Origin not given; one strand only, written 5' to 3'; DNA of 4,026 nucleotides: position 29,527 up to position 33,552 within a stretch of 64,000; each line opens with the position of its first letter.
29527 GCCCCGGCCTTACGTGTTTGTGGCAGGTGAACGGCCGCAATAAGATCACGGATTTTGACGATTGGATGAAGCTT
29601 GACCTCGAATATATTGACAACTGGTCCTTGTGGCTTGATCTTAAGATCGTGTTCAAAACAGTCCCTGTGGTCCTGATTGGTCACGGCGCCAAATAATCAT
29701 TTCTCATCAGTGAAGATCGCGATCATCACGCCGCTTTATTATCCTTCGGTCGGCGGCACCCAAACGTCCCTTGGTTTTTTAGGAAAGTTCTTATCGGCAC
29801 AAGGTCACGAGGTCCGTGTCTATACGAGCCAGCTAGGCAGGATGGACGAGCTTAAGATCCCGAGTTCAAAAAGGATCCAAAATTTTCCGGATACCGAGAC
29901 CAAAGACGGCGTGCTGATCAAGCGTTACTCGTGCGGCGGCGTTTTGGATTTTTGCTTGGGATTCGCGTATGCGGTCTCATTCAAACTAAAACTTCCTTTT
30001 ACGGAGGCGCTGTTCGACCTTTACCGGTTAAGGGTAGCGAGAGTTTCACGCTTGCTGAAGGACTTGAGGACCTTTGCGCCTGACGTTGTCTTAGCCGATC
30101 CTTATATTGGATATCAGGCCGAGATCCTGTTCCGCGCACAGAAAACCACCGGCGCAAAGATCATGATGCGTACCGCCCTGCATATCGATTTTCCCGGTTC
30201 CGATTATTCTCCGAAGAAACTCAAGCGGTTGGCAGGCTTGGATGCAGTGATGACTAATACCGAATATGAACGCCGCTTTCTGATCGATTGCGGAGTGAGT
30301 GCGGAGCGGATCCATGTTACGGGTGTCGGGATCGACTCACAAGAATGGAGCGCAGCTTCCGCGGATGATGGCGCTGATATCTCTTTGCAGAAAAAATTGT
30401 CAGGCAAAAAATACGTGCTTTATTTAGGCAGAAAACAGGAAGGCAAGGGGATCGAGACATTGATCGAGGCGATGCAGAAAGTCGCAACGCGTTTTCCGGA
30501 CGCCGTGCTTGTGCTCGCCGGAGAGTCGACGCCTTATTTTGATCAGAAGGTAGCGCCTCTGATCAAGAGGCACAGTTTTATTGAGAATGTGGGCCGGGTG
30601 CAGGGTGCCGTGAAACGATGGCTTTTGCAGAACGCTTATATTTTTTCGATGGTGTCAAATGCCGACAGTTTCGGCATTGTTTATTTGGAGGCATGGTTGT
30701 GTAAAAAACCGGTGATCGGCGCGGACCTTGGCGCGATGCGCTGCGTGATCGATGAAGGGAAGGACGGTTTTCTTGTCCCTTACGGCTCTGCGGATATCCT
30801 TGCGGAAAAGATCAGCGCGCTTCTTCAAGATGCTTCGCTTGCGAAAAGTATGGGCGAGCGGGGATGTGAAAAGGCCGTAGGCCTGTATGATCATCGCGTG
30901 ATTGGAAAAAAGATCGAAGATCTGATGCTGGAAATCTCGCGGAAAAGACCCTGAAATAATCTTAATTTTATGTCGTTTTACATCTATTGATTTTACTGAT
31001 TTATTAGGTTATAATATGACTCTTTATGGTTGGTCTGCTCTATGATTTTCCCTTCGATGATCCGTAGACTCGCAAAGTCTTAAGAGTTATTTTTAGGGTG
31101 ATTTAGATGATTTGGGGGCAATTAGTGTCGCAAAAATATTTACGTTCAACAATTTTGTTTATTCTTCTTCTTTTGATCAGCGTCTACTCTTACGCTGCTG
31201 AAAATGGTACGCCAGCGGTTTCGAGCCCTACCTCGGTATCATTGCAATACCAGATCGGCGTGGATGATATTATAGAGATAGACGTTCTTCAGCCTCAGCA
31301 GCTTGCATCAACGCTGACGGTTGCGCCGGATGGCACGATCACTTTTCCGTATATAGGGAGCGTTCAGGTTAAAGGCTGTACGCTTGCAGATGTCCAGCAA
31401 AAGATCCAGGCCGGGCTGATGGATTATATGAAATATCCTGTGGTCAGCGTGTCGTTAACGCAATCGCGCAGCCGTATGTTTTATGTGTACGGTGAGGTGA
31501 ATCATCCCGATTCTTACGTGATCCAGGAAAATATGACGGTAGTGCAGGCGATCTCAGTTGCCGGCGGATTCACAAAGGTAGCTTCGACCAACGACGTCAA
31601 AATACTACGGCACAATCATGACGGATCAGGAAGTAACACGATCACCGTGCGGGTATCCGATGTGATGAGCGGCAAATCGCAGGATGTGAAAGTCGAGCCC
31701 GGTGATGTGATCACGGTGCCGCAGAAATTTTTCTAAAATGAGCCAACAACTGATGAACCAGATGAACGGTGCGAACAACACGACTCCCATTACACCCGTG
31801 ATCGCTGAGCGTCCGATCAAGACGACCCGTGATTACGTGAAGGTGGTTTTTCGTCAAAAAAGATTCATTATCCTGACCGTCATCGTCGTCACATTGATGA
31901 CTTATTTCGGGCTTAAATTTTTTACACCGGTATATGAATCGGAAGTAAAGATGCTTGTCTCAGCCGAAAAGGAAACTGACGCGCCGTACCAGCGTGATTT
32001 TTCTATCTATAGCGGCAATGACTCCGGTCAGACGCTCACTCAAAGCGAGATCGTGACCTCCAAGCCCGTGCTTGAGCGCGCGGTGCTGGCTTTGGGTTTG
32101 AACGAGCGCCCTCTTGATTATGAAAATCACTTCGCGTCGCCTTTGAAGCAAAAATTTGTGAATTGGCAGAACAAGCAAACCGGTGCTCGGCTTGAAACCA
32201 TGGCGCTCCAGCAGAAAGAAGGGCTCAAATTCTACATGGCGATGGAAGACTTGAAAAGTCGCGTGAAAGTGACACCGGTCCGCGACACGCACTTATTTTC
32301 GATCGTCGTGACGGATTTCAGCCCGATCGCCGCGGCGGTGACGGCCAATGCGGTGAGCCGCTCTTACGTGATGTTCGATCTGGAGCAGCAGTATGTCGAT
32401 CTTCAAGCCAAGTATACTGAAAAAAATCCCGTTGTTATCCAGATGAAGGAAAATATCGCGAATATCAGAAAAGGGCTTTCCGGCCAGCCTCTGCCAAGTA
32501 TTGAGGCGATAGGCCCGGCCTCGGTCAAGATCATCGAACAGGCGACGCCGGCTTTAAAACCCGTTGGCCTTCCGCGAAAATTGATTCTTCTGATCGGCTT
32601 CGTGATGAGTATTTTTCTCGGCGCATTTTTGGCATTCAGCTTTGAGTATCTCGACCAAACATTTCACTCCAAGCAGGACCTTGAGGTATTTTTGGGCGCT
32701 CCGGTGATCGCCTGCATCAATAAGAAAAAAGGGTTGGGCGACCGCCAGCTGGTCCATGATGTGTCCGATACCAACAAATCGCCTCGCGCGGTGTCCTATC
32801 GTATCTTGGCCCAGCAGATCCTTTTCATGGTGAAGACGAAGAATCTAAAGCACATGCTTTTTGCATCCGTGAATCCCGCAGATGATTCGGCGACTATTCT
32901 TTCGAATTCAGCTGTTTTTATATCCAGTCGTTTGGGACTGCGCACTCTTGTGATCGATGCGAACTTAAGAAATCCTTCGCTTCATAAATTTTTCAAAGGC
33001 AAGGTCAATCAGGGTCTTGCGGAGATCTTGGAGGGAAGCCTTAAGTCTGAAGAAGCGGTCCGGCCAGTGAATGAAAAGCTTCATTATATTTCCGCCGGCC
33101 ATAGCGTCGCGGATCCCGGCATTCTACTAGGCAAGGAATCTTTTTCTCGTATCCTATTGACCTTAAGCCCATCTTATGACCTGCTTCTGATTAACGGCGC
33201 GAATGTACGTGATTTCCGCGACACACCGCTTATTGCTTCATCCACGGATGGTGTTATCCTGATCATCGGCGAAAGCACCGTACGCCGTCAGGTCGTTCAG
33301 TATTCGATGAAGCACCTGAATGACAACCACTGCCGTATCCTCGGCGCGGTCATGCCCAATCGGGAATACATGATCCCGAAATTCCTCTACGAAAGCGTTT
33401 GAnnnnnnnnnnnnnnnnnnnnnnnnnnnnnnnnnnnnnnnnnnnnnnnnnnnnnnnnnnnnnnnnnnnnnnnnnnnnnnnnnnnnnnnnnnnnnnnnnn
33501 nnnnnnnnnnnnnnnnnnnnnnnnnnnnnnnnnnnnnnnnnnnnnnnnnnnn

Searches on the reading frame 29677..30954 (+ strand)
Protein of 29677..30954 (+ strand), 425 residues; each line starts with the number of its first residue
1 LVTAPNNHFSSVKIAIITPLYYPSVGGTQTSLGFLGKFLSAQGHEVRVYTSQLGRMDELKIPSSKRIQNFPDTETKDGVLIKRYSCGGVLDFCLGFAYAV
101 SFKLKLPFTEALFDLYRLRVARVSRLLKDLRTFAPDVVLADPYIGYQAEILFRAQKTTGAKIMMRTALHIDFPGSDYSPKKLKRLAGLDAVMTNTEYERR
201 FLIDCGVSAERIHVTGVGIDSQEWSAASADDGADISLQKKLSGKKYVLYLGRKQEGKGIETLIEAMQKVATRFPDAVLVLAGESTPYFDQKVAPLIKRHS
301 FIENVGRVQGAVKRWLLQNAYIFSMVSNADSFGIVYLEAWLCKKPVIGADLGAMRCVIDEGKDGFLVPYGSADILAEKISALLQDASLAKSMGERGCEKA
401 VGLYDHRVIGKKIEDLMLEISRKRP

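Call 23: search_protein_families(library=ncbifam, proteins=[window:29677-30954:+], max_evalue=0.00001)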
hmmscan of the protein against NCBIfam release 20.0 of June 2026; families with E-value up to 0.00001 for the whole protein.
window:29677-30954:+ (425 aa): 25 families
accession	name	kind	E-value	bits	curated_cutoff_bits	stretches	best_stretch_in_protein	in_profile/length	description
TIGR02149.1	glgA_Coryne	subfamily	5e-25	88.5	302.4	1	206-417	165-387/391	glycogen synthase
NF041876.1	EPS_EpsE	equivalog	9.1e-21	74.5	400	1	210-408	186-384/389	exopolysaccharide biosynthesis GT4 family glycosyltransferase EpsE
TIGR03999.1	thiol_BshA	equivalog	7.6e-20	71.2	273.7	1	243-416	198-369/375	N-acetyl-alpha-D-glucosaminyl L-malate synthase BshA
TIGR03449.1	mycothiol_MshA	equivalog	8.6e-17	61.1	462.5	1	188-402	165-386/406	D-inositol-3-phosphate glycosyltransferase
NF041010.1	glycosy_Agl16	equivalog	1.4e-15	57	575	1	187-416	133-347/352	glycosylation protein Agl16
NF038295.1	EPS_HpsP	equivalog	5.4e-15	55.3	550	1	204-413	171-380/388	hormogonium polysaccharide biosynthesis glycosyltransferase HpsP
TIGR04047.1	MSMEG_0565_glyc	hypoth_equivalog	7.4e-15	54.9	259.85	1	115-387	67-343/373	MSMEG_0565 family glycosyltransferase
NF038298.1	EPS_HpsO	equivalog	2.3e-14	53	575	1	212-414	171-381/388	hormogonium polysaccharide biosynthesis glycosyltransferase HpsO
NF053787.1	GlcN_PG_synth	equivalog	2.7e-14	52.8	480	1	188-395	144-334/361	N-acetylglucosaminyl phosphatidylglycerol synthase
TIGR04063.1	stp3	hypoth_equivalog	9.4e-13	47.8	442.05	1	188-393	158-368/397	TIGR04063 family PEP-CTERM/XrtA system glycosyltransferase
NF038229.1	Glyco4_Geo_Pelo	equivalog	2e-12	46.8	400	1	248-406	165-322/338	GPMC system family 4 glycosyltransferase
TIGR03088.1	stp2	hypoth_equivalog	3.6e-12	46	409.05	1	204-400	154-353/374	TIGR03088 family PEP-CTERM/XrtA system glycosyltransferase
NF047880.1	glyco_SdgA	exception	1.1e-10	40.7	800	1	237-414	308-484/488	serine-aspartate repeat adhesin O-glycosyltransferase SdgA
NF053513.1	Gtran_IagA_BgsA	equivalog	1.4e-10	40.7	460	1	189-387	107-301/333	LTA glycolipid anchor biosynthesis glycosyltransferase, IagA/BgsA family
NF047684.1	TeichurnBiosyTuaC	equivalog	5.8e-10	38.6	550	1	214-401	189-370/391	teichuronic acid biosynthesis protein TuaC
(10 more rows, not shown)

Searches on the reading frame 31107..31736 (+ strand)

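Call 23: search_protein_families(library=ncbifam, proteins=[window:31107-31736:+], max_evalue=0.00001)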
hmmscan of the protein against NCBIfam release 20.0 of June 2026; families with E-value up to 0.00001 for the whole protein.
window:31107-31736:+ (209 aa): 4 families
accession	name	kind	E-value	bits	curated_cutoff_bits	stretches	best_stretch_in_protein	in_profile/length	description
TIGR03027.2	pepcterm_export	equivalog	4.1e-36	124.2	180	1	47-209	2-169/169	XrtA/PEP-CTERM system exopolysaccharide export protein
TIGR03028.1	EpsE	equivalog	6.5e-27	94.4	262.65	2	121-187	161-226/239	polysaccharide export protein EpsE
NF041843.1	EpsY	equivalog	1.4e-26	93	320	1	42-204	47-210/211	exopolysaccharide export protein EpsY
NF011658.0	PRK15078.1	subfamily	2e-22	79.5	333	1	46-206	83-251/380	polysaccharide export protein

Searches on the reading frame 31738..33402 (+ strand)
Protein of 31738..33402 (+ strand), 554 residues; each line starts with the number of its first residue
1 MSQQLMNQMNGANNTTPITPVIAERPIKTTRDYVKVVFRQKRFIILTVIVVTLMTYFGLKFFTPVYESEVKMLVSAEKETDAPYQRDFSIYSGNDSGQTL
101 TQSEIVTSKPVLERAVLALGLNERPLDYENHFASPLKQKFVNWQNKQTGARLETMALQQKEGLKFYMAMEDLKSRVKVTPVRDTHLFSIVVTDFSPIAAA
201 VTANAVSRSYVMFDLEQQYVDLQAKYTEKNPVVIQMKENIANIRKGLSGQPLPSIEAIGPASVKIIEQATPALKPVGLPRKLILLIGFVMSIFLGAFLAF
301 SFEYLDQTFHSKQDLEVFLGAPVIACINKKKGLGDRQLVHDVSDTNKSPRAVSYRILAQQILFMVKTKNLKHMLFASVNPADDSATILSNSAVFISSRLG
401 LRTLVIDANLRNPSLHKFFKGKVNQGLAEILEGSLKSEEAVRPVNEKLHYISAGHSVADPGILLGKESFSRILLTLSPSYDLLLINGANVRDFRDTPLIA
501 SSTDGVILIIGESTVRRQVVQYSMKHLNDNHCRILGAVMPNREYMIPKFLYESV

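Call 23: search_protein_families(library=ncbifam, proteins=[window:31738-33402:+], max_evalue=0.00001)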
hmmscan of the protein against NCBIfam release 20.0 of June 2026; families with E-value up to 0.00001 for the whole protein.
window:31738-33402:+ (554 aa): 9 families
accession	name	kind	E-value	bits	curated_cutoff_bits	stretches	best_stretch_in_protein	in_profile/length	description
TIGR01007.1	eps_fam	subfamily_domain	2.1e-26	92.8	108.05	1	354-541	3-189/204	polysaccharide biosynthesis tyrosine autokinase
TIGR03029.1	EpsG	equivalog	1.4e-22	80.2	313.8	1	348-539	81-272/274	chain length determinant protein tyrosine kinase EpsG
TIGR01005.1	eps_transp_fam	subfamily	2.7e-19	68.9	411.7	2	259-516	409-692/754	exopolysaccharide transport protein family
NF007350.0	PRK09841.1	equivalog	2.1e-16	59.2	1248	1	262-539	406-700/726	tyrosine-protein kinase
NF008568.0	PRK11519.1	equivalog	5.6e-16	57.9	1068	1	361-539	517-695/720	tyrosine-protein kinase Wzc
TIGR03018.1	pepcterm_TyrKin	hypoth_equivalog_domain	1.1e-15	57.6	230.65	1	345-533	6-202/207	XrtA-associated tyrosine autokinase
TIGR03007.1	pepcterm_ChnLen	equivalog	1.8e-14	52.9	278.85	1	262-328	395-461/498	XrtA system polysaccharide chain length determinant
TIGR03017.1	EpsF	equivalog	7.3e-12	44.7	422.75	0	36-218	8-165/444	chain length determinant protein EpsF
TIGR01006.1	polys_exp_MPA1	subfamily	9.1e-12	44.9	296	0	238-329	134-223/226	CspC family polysaccharide chain length determinant protein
